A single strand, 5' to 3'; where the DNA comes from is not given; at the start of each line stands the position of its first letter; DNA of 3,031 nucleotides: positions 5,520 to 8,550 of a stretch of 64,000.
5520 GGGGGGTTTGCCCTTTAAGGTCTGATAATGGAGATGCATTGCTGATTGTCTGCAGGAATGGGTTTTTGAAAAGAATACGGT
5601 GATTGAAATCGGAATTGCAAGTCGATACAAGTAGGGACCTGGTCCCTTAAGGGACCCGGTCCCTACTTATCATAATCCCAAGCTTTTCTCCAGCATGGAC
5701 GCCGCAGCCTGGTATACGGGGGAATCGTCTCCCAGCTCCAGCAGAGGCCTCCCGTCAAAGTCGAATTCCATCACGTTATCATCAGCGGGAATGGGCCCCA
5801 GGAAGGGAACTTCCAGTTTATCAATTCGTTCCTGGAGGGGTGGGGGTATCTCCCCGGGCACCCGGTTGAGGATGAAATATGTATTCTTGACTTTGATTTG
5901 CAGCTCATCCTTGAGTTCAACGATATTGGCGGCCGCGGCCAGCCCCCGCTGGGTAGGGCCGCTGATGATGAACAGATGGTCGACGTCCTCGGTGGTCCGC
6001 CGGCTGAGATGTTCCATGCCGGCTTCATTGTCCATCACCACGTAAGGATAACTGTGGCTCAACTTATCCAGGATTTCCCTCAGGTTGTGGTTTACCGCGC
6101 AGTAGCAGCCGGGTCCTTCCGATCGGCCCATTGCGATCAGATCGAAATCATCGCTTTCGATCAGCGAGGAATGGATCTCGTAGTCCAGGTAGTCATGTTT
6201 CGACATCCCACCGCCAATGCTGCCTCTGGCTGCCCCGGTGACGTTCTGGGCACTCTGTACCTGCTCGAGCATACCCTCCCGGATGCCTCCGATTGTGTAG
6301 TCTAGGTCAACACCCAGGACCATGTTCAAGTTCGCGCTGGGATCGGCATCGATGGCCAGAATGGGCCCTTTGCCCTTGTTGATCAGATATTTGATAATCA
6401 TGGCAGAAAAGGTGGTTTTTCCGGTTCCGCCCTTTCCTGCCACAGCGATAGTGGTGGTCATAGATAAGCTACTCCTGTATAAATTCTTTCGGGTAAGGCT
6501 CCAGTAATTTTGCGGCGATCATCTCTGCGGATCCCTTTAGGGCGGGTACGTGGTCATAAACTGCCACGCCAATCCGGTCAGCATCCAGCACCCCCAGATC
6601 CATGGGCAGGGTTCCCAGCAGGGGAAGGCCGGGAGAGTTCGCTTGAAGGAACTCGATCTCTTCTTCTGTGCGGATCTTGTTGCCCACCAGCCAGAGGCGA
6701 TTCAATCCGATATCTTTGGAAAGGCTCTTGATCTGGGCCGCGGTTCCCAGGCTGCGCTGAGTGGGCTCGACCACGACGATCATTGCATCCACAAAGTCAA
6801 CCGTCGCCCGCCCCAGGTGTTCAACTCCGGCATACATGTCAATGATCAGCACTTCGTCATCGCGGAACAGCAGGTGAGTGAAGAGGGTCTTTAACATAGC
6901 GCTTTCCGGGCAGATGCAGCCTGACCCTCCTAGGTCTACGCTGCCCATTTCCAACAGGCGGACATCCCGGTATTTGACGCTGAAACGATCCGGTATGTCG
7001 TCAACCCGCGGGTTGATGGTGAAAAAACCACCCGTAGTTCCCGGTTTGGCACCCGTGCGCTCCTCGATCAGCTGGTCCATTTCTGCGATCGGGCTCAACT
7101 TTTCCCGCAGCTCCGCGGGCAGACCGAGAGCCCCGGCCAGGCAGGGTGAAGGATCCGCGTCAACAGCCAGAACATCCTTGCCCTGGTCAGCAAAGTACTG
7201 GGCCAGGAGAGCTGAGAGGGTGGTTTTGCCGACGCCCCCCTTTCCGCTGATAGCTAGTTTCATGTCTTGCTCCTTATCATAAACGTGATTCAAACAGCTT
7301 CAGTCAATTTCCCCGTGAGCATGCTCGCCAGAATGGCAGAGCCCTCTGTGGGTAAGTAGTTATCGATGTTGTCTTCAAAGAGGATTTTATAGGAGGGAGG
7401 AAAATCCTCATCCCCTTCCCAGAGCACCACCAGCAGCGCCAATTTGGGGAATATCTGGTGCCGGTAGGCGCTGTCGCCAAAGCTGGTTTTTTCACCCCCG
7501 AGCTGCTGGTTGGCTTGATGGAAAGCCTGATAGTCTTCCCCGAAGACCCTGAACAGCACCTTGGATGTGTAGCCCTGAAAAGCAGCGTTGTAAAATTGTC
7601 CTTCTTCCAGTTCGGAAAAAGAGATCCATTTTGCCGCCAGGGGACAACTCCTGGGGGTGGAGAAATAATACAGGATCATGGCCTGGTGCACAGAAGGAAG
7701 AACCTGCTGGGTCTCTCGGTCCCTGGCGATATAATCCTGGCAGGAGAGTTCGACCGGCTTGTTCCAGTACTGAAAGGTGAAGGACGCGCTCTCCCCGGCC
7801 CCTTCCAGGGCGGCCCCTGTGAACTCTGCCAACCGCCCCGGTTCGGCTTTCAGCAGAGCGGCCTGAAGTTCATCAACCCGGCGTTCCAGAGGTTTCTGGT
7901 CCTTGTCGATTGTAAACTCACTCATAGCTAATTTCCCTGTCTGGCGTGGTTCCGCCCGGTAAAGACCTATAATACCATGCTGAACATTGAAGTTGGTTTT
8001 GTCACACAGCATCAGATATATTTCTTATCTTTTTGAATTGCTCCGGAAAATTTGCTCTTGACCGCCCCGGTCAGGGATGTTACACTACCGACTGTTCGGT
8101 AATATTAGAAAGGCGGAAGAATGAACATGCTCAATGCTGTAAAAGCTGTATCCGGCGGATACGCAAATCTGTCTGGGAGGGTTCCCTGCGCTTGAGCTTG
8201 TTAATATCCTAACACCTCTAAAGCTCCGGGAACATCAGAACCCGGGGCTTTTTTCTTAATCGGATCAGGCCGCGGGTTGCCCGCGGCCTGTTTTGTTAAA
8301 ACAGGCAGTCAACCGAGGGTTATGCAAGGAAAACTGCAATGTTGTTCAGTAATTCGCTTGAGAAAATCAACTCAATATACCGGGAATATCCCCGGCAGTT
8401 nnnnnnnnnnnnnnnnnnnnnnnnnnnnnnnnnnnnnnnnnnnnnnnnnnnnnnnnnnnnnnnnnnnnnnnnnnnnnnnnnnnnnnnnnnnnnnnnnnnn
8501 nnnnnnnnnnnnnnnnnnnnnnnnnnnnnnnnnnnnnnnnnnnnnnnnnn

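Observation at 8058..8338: Promoter, 24-codon ORF and two tandem terminators with mutually exclusive pairings upstream of an MFS drug/H+ antiporter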

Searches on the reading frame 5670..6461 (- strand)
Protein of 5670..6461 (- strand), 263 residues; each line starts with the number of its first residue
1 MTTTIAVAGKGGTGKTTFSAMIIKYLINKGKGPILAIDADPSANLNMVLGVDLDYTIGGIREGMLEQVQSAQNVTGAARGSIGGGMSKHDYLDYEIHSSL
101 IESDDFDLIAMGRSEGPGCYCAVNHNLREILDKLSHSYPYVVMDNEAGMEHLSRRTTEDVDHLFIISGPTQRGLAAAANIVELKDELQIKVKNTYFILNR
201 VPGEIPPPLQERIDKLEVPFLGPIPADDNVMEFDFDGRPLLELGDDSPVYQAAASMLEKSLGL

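Call 7: search_protein_families(library=pfam, proteins=[window:5670-6461:-])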
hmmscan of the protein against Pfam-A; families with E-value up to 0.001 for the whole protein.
window:5670-6461:- (263 aa): 8 families
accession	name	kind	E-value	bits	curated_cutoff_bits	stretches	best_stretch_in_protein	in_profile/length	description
PF01656.29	CbiA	-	1.1e-15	58.1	25.4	1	5-239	2-124/125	CobQ/CobB/MinD/ParA nucleotide binding domain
PF13614.12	AAA_31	-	1.2e-10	42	27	1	4-188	3-168/177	AAA domain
PF02374.21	ArsA_ATPase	-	2.3e-05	24.2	24.3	1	3-53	2-51/305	Anion-transporting ATPase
PF00142.24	Fer4_NifH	-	0.00028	20.9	25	0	4-52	2-50/271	4Fe-4S iron sulfur cluster binding proteins, NifH/frxC family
PF06564.18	CBP_BcsQ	-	0.0003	20.8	21.3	0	5-61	4-60/234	Cellulose biosynthesis protein BcsQ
PF10609.15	ParA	-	0.00032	20.7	27.1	0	5-32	6-34/246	NUBPL iron-transfer P-loop NTPase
PF01935.23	DUF87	-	0.00078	20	23.2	0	3-39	24-60/220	Helicase HerA, central domain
PF16575.11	CLP1_P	-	0.00085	19.6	26.6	0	9-42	1-33/188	mRNA cleavage and polyadenylation factor CLP1 P-loop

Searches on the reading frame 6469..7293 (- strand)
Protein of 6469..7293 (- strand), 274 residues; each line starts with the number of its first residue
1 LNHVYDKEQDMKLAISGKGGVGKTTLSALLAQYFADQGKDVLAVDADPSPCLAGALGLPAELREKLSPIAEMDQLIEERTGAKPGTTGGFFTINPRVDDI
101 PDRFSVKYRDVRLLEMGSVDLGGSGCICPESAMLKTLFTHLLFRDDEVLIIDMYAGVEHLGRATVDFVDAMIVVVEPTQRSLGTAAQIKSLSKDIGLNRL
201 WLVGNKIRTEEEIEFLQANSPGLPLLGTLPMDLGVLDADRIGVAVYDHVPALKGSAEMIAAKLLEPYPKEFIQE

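Call 7: search_protein_families(library=pfam, proteins=[window:6469-7293:-])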
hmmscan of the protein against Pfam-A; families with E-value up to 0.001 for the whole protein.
window:6469-7293:- (274 aa): 8 families
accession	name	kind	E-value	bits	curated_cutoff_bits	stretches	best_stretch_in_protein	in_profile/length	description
PF01656.29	CbiA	-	4.8e-16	59.3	25.4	1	14-238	3-118/125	CobQ/CobB/MinD/ParA nucleotide binding domain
PF10609.15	ParA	-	5.7e-10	39.5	27.1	1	13-47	7-41/246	NUBPL iron-transfer P-loop NTPase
PF02374.21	ArsA_ATPase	-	8.4e-10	38.8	24.3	1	14-57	5-48/305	Anion-transporting ATPase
PF13614.12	AAA_31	-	2.5e-09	37.8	27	1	17-59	9-51/177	AAA domain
PF00142.24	Fer4_NifH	-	3.6e-06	27.1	25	1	11-48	1-38/271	4Fe-4S iron sulfur cluster binding proteins, NifH/frxC family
PF06564.18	CBP_BcsQ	-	7.3e-05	22.8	21.3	1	13-54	4-46/234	Cellulose biosynthesis protein BcsQ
PF16575.11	CLP1_P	-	0.00019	21.8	26.6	1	17-49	1-33/188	mRNA cleavage and polyadenylation factor CLP1 P-loop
PF20720.3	nSTAND3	-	0.00019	21.6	27.2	1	12-47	19-53/155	Novel STAND NTPase 3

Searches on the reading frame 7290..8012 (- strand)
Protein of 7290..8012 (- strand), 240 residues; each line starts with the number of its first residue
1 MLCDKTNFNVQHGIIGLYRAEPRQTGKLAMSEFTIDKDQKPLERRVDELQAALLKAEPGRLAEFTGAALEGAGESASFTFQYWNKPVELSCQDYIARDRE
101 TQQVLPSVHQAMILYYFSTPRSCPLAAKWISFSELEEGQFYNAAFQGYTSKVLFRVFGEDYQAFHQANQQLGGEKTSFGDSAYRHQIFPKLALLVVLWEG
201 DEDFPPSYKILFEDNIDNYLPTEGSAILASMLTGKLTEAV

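Call 7: search_protein_families(library=pfam, proteins=[window:7290-8012:-])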
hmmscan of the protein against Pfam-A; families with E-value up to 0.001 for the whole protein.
window:7290-8012:- (240 aa): 1 family
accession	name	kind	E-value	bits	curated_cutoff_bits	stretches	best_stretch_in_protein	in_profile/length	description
PF12654.12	DUF3786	-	2.7e-42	144.7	27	1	59-233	3-174/176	Domain of unknown function (DUF3786)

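Call 18: search_protein_families(library=ncbifam, proteins=[window:7290-8012:-])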
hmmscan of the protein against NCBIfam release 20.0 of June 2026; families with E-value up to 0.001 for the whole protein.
window:7290-8012:- (240 aa): 0 families

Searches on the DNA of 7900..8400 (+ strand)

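Call 8: search_rna_families(source=window, start=7900, end=8400, threshold=evalue, max_evalue=10, show_alignments=3)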
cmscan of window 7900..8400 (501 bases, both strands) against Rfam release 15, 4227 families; matches with E-value up to 10: 12.
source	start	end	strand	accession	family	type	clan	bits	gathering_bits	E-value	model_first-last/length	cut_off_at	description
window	8214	8294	+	RF02784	SorX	Gene; sRNA;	-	32.5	46.6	4.5e-06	1-73/73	no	Singlet oxygen resistance RNA X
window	8236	8298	-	RF02068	STnc480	Gene; sRNA;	-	21.4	72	1.2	1-72/72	no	Enterobacterial sRNA STnc480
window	8265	8291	-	RF01835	HIV_FS2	Cis-reg; frameshift_element;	-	18.2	44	0.42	1-45/45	no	ribosomal frameshift site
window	8199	8256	+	RF02399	NsiR1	Gene; sRNA;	-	16.3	39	1.2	1-60/60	no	Nitrogen stress-induced RNA 1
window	8260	8371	-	RF02356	BjrC1505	Gene; sRNA;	-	15.5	50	2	1-140/140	no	Alphaproteobacterial sRNA BjrC1505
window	8221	8252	+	RF02944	c4-2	Gene; sRNA;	CL00128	15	41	5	1-79/79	no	c4-2 RNA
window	8263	8293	+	RF00958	mir-498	Gene; miRNA;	-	14.7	85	7.5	1-85/85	no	mir-498 microRNA precursor family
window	8254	8302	+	RF00365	mir-BHRF1-1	Gene; miRNA;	-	14.6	95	8.1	1-66/66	no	mir-BHRF1-1 microRNA precursor family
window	8187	8264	+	RF00519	suhB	Gene; sRNA;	CL00108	14.3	41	2.6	1-77/77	no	Makes More Granules Regulator RNA (mmgR)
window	8262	8338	-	RF01398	isrP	Gene; sRNA;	-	13.9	45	4.5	1-148/148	no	isrP Hfq binding RNA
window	8172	8256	+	RF02837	anti-hemB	Gene; sRNA;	-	12.9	49.5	2.8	1-81/81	no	Burkholderia RNA 7 (anti-hemB)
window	8267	8289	+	RF00519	suhB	Gene; sRNA;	CL00108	12.1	41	10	40-62/77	no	Makes More Granules Regulator RNA (mmgR)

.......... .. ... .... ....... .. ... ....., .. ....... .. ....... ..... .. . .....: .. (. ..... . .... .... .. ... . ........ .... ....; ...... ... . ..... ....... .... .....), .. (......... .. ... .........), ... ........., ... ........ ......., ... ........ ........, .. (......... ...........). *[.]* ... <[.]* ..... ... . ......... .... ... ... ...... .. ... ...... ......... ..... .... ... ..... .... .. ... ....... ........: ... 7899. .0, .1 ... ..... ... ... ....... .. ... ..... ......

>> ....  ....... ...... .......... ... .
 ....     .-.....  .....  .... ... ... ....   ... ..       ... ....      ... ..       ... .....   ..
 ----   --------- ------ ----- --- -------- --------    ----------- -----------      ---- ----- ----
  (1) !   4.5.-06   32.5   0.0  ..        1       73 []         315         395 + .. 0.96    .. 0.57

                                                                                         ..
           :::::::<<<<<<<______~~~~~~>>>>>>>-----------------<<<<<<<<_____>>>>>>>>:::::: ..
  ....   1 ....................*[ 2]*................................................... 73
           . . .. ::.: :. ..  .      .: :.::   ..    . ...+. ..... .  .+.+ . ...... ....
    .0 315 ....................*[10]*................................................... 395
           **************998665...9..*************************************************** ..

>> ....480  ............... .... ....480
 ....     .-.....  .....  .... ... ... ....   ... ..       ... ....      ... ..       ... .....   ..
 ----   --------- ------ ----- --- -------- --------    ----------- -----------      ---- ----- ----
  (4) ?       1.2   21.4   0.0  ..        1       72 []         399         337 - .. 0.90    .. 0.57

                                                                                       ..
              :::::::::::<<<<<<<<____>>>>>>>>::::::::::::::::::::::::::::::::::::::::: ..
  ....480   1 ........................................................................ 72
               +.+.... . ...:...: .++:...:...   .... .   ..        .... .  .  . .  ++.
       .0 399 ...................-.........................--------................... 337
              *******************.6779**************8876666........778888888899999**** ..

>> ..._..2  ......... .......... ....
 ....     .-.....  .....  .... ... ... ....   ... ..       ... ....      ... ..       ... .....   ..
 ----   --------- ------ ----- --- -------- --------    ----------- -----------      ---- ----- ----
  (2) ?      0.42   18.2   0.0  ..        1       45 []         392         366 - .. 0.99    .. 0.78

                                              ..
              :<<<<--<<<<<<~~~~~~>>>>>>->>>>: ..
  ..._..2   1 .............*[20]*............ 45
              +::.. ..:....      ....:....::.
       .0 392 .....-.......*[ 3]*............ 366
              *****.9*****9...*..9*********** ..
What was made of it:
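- On Any Rfam RNA family: The best sub-threshold hit is SorX at 32.5 bits, below 46.6, and it aligns only the two terminator hairpins (call 8).
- The weak SorX-like Rfam hit (32.5 bits, below the gathering score of 46.6) reflects only the two hairpins (call 8).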

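Call 48: build_rna_model(alignment_id=A3, structure=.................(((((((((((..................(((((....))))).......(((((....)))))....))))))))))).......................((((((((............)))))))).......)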
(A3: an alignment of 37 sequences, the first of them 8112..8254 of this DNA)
Model R1 built from alignment A3 (37 sequences, 154 columns); structure: as given.
model positions 146; base pairs 29; branch points 2; effective number of sequences 1.98; information 0.59 bits per position. Calibrated on 0.2 Mb of random sequence (short: E-values are rough).
structure used (alignment columns):
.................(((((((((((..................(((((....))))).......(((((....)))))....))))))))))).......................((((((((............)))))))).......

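Call 49: search_with_rna_model(model_id=R1, sources=[window, L018, L019, L020, L021, L022, L023, L024, L025, L026, L027, L028, L029, L030, L032, L033, L034, L035, L036, L037, L040, L041, L042, L043, L044, L045, L046, L047, L053, L056, L076, L077, L081, L082], max_evalue=10, show_alignments=4)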
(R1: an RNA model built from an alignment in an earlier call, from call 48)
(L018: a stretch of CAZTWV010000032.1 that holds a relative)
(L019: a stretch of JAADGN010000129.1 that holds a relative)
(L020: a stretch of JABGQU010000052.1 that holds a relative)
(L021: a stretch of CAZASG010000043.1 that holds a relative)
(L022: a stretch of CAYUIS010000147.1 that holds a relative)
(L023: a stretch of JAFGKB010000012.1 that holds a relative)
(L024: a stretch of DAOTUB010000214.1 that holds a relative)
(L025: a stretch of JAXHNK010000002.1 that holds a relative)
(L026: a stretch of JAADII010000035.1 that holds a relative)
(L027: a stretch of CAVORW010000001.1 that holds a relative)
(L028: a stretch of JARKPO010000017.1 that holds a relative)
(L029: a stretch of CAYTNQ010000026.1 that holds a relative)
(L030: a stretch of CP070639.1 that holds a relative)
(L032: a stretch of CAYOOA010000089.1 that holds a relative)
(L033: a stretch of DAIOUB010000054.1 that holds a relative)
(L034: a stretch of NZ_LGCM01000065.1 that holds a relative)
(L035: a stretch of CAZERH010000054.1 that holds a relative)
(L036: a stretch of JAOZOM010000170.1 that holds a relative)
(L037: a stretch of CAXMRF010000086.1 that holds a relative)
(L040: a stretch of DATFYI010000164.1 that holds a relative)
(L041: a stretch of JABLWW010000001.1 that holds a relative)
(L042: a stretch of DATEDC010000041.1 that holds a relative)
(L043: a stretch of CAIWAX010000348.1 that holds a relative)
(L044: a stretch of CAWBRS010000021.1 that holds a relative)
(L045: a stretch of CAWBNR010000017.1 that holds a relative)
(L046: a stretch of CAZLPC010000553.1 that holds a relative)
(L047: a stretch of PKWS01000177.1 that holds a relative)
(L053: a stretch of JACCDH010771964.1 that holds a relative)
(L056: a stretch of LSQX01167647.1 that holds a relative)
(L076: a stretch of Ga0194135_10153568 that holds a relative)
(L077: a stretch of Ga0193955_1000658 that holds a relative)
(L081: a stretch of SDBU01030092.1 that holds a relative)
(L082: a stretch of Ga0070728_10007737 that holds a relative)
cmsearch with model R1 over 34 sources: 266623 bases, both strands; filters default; matches with E-value up to 10: 10.
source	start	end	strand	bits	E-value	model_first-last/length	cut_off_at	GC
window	8109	8254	+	129.7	9.1e-25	1-146/146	no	0.49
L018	124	262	+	35.2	8.5e-05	1-146/146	no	0.46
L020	1160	1289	+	18.8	0.25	1-146/146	no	0.42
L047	9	128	+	17.4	0.49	1-146/146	no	0.39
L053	1588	1688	-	15.8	1.1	1-146/146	no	0.54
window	8220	8292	-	14.2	2.3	16-143/146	no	0.59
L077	2067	2199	-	13.5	3.4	1-146/146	no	0.48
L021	2858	2919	+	13.1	4.1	1-146/146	no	0.42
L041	2971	3095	-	12.8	4.8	1-146/146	no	0.46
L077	2347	2480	-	12.1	6.7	1-146/146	no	0.51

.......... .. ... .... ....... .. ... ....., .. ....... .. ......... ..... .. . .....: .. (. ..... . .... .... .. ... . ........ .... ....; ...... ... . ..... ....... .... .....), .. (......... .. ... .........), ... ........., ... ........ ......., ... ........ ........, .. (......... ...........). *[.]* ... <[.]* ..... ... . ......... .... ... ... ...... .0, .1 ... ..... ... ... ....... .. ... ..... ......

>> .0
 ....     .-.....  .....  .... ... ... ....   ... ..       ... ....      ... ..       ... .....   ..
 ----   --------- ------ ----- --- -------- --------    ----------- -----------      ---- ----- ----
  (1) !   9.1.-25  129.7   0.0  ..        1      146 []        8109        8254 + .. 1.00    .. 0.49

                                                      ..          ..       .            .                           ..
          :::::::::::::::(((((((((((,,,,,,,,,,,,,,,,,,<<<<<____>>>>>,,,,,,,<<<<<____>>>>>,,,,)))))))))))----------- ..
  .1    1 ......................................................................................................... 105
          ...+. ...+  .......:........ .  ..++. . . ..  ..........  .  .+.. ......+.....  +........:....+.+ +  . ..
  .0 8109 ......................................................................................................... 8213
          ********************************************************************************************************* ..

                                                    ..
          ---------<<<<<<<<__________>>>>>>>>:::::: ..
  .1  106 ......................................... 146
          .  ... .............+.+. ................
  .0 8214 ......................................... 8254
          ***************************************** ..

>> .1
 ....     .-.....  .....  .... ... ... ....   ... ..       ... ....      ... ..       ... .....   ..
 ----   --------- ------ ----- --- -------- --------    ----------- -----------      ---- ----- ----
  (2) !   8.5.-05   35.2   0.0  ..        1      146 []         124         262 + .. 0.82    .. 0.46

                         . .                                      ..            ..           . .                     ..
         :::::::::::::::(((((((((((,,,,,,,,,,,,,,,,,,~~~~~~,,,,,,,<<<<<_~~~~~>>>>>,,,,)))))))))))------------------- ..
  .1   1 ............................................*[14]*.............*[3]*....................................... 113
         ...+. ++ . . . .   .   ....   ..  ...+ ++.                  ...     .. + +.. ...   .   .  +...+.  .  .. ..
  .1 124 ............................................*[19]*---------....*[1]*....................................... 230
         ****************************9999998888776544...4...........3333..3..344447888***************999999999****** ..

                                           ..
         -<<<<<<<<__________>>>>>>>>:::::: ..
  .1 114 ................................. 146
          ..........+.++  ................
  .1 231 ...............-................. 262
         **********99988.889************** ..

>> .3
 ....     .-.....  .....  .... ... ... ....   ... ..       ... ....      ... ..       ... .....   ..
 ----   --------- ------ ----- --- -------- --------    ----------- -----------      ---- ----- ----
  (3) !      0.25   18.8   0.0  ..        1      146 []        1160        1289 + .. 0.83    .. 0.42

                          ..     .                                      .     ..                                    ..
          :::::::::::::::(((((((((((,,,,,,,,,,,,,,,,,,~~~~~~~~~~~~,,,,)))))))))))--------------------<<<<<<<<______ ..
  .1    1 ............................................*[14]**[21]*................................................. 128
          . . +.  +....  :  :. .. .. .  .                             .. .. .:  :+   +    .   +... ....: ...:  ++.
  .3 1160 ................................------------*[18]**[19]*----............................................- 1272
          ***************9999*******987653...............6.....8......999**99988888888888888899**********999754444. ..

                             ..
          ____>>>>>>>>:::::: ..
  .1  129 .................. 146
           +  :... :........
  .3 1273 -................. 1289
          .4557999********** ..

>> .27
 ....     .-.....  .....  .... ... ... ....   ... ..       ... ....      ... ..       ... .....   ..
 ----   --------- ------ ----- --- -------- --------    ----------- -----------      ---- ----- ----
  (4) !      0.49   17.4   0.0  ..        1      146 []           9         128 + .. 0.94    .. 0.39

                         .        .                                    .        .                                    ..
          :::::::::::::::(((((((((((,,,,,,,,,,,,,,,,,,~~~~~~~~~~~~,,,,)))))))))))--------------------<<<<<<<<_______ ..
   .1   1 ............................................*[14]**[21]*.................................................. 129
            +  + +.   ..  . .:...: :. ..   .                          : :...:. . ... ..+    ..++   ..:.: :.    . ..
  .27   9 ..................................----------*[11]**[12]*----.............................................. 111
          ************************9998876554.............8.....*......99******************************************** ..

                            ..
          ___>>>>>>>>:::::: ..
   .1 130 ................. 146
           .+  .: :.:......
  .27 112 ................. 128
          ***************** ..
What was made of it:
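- Tried and rejected: Extra copies or other target genes: the covariance model finds one copy in the window, plus only L018 (35 bits) and marginal L020 among the other loci (call 49).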
